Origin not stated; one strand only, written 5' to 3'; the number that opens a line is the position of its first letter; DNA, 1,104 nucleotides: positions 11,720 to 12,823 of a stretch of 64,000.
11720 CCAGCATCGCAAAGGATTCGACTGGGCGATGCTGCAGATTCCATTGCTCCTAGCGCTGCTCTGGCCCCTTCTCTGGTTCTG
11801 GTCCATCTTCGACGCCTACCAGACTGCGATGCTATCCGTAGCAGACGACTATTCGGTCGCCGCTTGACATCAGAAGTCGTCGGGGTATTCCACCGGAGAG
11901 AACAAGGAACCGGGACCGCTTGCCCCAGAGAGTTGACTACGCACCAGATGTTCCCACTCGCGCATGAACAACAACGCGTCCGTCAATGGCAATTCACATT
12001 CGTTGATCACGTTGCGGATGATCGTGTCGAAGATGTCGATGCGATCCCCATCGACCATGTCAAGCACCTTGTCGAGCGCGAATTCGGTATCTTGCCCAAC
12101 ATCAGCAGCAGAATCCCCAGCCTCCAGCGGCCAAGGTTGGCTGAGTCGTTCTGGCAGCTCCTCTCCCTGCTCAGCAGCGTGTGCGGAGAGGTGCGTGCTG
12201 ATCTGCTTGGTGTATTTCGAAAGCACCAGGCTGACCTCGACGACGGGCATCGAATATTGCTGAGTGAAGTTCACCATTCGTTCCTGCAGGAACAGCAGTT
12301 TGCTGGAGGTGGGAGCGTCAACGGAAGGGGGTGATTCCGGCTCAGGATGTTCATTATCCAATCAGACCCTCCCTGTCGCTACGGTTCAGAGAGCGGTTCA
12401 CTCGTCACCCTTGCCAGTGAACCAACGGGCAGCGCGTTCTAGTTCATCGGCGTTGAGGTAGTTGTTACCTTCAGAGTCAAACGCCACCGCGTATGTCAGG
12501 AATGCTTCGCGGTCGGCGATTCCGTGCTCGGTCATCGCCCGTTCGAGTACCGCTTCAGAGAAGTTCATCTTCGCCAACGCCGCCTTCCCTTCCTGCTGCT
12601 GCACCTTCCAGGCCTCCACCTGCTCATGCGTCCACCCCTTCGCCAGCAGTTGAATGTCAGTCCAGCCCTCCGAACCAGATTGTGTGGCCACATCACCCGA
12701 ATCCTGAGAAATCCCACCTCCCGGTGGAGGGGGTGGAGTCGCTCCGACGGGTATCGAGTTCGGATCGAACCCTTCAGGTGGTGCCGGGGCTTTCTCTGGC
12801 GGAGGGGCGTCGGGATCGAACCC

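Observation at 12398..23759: Tandem giant surface proteins (1825 and 1915 aa), one built from thrombospondin-type-3-like DxDxDG-PDGWE calcium-binding repeats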

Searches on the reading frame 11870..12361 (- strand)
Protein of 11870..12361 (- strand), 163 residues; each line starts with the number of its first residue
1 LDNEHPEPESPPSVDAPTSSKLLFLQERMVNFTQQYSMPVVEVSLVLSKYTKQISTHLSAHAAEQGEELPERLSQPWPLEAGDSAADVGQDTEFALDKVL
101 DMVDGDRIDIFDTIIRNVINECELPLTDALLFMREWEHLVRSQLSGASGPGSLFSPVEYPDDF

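Call 8: search_protein_families(library=pfam, proteins=[window:11870-12361:-], max_evalue=0.01)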
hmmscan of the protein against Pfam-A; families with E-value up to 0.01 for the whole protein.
window:11870-12361:- (163 aa): 0 families

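Call 59: search_protein_families(library=pfam, max_evalue=1, proteins=[window:11870-12361:-])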
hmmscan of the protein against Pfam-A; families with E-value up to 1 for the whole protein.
window:11870-12361:- (163 aa): 0 families
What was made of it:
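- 11870..12361 (-): h163: a small acidic protein with no signal peptide, 36 bp downstream of B. It is a candidate operon member and possible partner of the B tail. This is speculative. It has no Pfam hit (calls 8, 59).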

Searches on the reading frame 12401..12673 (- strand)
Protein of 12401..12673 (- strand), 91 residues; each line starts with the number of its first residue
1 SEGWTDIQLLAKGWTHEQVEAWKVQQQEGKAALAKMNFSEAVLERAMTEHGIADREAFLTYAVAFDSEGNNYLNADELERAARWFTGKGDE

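Call 25: search_protein_families(library=pfam, max_evalue=10, proteins=[window:12401-12673:-])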
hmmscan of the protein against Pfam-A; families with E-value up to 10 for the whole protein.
seq(91 aa): 2 families
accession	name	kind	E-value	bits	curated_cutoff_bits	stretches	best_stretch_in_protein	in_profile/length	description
PF13405.12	EF-hand_6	-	0.019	15.1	25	1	65-83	9-27/30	EF-hand domain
PF13499.12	EF-hand_7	-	0.024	15.4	30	1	64-88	10-33/67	EF-hand domain pair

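Call 40: predict_structure(alignment_id=A2)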
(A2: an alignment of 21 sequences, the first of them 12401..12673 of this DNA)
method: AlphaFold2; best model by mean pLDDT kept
length: 91 residues; sequences in the alignment: 21
mean_pLDDT: 85.2   pTM: 0.69
mean pLDDT of the five models: 85.2, 83.4, 81.5, 80.9, 80.3
residues with pLDDT >= 90: 37; 70-90: 47; 50-70: 5; < 50: 2
segments of 3 or more residues with pLDDT < 50: none
pLDDT, mean of each block of 10 residues (from residue 1): 71 83 81 89 94 90 89 94 79 44
secondary structure, 60 per line:
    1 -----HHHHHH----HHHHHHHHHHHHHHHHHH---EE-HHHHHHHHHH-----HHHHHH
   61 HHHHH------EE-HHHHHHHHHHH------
elements in order: H6-11 H16-33 H40-49 H55-65 H75-85
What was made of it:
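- On EF-hand (PF13405/PF13499/PF00036; PROSITE PS00018), for the B tail: The AlphaFold2 model has helix 55-65, loop 66-74 and helix 75-85, with pLDDT about 90 (call 40). The model shows two 2-residue strands at positions 37-38 and 72-73, as in paired Ca2+ loops (call 40).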

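Call 43: fold_search(model_id=the predicted structure, library=pdb)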
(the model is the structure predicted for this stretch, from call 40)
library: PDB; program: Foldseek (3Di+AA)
matches with E <= 10: 82; with E <= 0.001: 0
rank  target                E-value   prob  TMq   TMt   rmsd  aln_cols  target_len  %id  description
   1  7qxw_C                7.5e-01  0.66  0.41  0.12   7.6        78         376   15  Proteasome-ZFAND5 Complex Z+D state (released 2023-02-08)
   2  9nkg_C                8.8e-01  0.60  0.39  0.12   6.5        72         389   15  Structure of substrate engaged MIDN-bound human 26S proteasome, EB-MIDN (Composite map) (released 2025-05-07)
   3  3kw6                  1.0e+00  0.35  0.35  0.40   6.7        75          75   15  Crystal Structure of a domain of 26S proteasome regulatory subunit 8 from homo sapiens. Northeast Structural Genomics Co (released 2009-12-22)
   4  8usc_C                1.1e+00  0.38  0.37  0.12   6.6        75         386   15  Nub1/Fat10-processing human 26S proteasome (released 2024-11-06)
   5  5gjq_J                1.6e+00  0.35  0.39  0.13   6.7        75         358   16  Structure of the human 26S proteasome bound to USP14-UbAl (released 2016-08-17)
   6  8usb_C                1.8e+00  0.38  0.40  0.13   6.7        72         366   15  Non-substrate-engaged human 26S proteasome with Nub1/FAT10 bound to Rpn1 (released 2024-11-06)
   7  4cr2_I                1.8e+00  0.33  0.40  0.13   6.3        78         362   19  Deep classification of a large cryo-EM dataset defines the conformational landscape of the 26S proteasome (released 2014-04-02)
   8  2kru_MODEL_1_A        2.0e+00  0.33  0.36  0.48   3.7        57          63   18  Solution NMR structure of the PCP_red domain of light-independent protochlorophyllide reductase subunit B from (released 2010-02-16)
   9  2dvw_B                2.1e+00  0.18  0.31  0.36   6.6        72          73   17  Structure of the Oncoprotein Gankyrin in Complex with S6 ATPase of the 26S Proteasome (released 2007-03-13)
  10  4cr2_L                2.2e+00  0.18  0.33  0.12   7.0        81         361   12  Deep classification of a large cryo-EM dataset defines the conformational landscape of the 26S proteasome (released 2014-04-02)
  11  9bv3_C                2.4e+00  0.28  0.37  0.12   6.7        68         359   15  M1B Midnolin-Proteasome (released 2025-06-11)
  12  9ug9_C                2.5e+00  0.33  0.43  0.13   7.0        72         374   15  The cryo-EM structure of 26S proteasome-Midnolin complex MB state (released 2025-09-10)
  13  6l8d_C                2.5e+00  0.23  0.40  0.17   9.1        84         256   14  Hexameric structure of the ATPase subunit of magnesium chelatase (released 2020-01-15)
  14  6l8d_B                2.5e+00  0.23  0.40  0.16   9.1        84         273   14  Hexameric structure of the ATPase subunit of magnesium chelatase (released 2020-01-15)
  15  9e8k_C                2.6e+00  0.30  0.40  0.13   6.9        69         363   17  Nub1/Fat10-processing human 26S proteasome with Rpt6 at top of spiral staircase (AAA+ motor locally refined) (released 2024-12-04)
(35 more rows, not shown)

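Call 44: search_protein_families(library=pfam, alignment_id=A2, max_evalue=0.1)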
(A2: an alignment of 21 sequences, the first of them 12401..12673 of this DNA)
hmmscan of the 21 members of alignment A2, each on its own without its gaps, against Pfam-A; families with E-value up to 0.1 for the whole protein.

A. member 1, window:12401-12673:- (91 aa): 2 families
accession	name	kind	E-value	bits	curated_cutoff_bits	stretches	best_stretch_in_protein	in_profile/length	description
PF13405.12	EF-hand_6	-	0.019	15.1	25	1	65-83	9-27/30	EF-hand domain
PF13499.12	EF-hand_7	-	0.024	15.4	30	1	64-88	10-33/67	EF-hand domain pair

B. families by the number of members that match (of 21 scanned): 13 families
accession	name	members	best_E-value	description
PF13405.12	EF-hand_6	17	0.0014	EF-hand domain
PF00036.39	EF-hand_1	10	0.0062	EF hand domain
PF13499.12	EF-hand_7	9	0.00076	EF-hand domain pair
PF25317.1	SAM_SMF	3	0.0077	SMF/DprA SAM domain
PF04010.18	DUF357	3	0.0087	Protein of unknown function (DUF357)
PF23420.1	DUF7108_C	3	0.015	DUF7108, C-terminal domain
PF05396.16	Phage_T7_Capsid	1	0.011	Phage T7 capsid assembly protein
PF02514.21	CobN-Mg_chel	1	0.043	CobN/Magnesium Chelatase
PF05085.17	DUF685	1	0.061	Protein of unknown function (DUF685)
PF18039.7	UBA_6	1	0.07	UBA-like domain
PF08708.16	PriCT_1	1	0.077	Primase C terminal 1 (PriCT-1)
PF23053.1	UBA_N4BP1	1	0.096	N4BP1, UBA-like domain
PF03894.20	XFP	1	0.096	D-xylulose 5-phosphate/D-fructose 6-phosphate phosphoketolase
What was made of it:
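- On EF-hand (PF13405/PF13499/PF00036; PROSITE PS00018), for the B tail: Of 21 orthologue tails, 17 hit EF-hand_6, with a best E-value of 1.4e-3 (call 44).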

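Call 69: search_solved_structures(query=A2, max_evalue=10, show_alignments=2)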
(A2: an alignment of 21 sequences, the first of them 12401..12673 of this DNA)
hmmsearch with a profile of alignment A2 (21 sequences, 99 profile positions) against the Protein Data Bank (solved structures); distinct sequences matched with E-value up to 10: 189 (the best 60 are shown).
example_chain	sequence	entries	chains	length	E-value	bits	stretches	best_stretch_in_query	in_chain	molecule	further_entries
6fie_B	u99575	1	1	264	1.5e-07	35.1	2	66-97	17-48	Calbindin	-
2f33_A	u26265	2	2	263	2.1e-07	34.5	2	66-96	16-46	Calbindin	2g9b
5dow_A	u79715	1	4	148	0.00041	24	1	58-97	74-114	Calmodulin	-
4il1_A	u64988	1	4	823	0.00051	23.7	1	58-97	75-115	Calmodulin, Calcineurin subunit B type 1, Serine/threonine-protein phosphatase 2B catalyti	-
9el6_C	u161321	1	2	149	0.00058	23.5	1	57-97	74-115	Calmodulin-1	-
1deg_A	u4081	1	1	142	0.00058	23.5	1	56-97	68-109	CALMODULIN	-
7ppo_B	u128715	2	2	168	0.00063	23.4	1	57-97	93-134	Calmodulin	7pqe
8bd2_A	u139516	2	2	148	0.00064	23.4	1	58-97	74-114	Calmodulin-3 | Calmodulin-1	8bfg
6u3d_A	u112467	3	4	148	0.00065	23.4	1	58-97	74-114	Calmodulin-1 | Calmodulin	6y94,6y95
9eio_E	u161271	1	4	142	0.00065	23.4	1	58-97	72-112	Calmodulin-1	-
6xy3_AAA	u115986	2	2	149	0.00066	23.3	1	58-97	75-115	Calmodulin-1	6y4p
9zrr_E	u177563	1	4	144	0.00066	23.3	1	58-97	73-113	Calmodulin-1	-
4hex_A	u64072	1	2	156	0.00067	23.3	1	58-97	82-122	Calmodulin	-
4gow_D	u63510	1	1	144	0.00067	23.3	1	58-97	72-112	Calmodulin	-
2ix7_A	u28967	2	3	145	0.00067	23.3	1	58-97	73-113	CALMODULIN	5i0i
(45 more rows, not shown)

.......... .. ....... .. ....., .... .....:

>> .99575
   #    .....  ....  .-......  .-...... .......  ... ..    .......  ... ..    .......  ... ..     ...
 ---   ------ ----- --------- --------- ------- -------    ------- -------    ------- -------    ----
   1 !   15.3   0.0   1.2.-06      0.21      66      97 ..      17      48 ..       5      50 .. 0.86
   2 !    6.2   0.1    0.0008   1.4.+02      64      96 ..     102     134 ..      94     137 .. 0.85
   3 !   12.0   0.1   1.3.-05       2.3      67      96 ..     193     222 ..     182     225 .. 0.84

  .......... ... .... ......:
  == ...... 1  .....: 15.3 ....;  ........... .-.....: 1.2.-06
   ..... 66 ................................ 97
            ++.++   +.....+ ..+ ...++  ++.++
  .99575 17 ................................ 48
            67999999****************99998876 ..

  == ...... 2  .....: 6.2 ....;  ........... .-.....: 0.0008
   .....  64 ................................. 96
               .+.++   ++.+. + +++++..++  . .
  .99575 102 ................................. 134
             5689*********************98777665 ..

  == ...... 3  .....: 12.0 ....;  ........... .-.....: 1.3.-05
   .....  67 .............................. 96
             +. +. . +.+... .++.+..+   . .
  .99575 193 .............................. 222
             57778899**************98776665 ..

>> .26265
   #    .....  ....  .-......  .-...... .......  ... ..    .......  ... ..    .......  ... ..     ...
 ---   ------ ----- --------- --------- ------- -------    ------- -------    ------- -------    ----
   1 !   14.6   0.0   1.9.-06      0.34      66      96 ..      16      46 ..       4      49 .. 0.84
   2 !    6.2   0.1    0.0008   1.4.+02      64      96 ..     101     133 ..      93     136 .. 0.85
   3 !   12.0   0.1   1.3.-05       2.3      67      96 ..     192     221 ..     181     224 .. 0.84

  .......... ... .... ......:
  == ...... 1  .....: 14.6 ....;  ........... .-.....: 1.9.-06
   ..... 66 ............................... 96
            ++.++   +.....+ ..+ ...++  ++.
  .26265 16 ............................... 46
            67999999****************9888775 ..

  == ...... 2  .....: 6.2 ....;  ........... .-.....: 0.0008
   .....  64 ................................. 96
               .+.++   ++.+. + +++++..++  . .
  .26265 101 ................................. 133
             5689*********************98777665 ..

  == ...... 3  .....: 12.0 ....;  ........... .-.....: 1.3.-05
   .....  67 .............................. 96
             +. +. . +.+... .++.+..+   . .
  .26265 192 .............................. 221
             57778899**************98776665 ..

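Call 73: find_homologous_proteins(query=A2, max_evalue=0.001)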
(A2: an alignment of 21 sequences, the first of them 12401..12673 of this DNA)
Query A2 (21 sequences) (91 aa, profile of the alignment): 16 proteins with E <= 0.001 among 3018 candidates.
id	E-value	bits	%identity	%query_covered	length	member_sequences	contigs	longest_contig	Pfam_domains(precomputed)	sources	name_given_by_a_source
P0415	2.2e-37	145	42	88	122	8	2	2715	-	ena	-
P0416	1.6e-36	143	40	88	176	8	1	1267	-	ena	-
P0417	4.4e-36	141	38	88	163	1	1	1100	PF01041.24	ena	-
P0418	6.1e-36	141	40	87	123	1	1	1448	-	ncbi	-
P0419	8.6e-36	140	41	88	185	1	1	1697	-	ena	-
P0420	1.1e-35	140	42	87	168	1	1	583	-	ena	-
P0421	2.8e-35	138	42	87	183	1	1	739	-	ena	-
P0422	8.8e-34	134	43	92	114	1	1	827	-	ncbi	-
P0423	1.5e-31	127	39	81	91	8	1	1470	-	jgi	jgi:hypothetical protein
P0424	3.1e-31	126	33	85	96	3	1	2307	-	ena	-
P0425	3.9e-26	109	93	91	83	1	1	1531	-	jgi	jgi:hypothetical protein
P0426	5.8e-26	109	45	91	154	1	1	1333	-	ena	-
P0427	1.6e-24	104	42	98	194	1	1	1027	-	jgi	-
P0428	4.2e-19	87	49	60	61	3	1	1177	-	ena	-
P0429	1.7e-17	81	45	56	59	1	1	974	-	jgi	jgi:hypothetical protein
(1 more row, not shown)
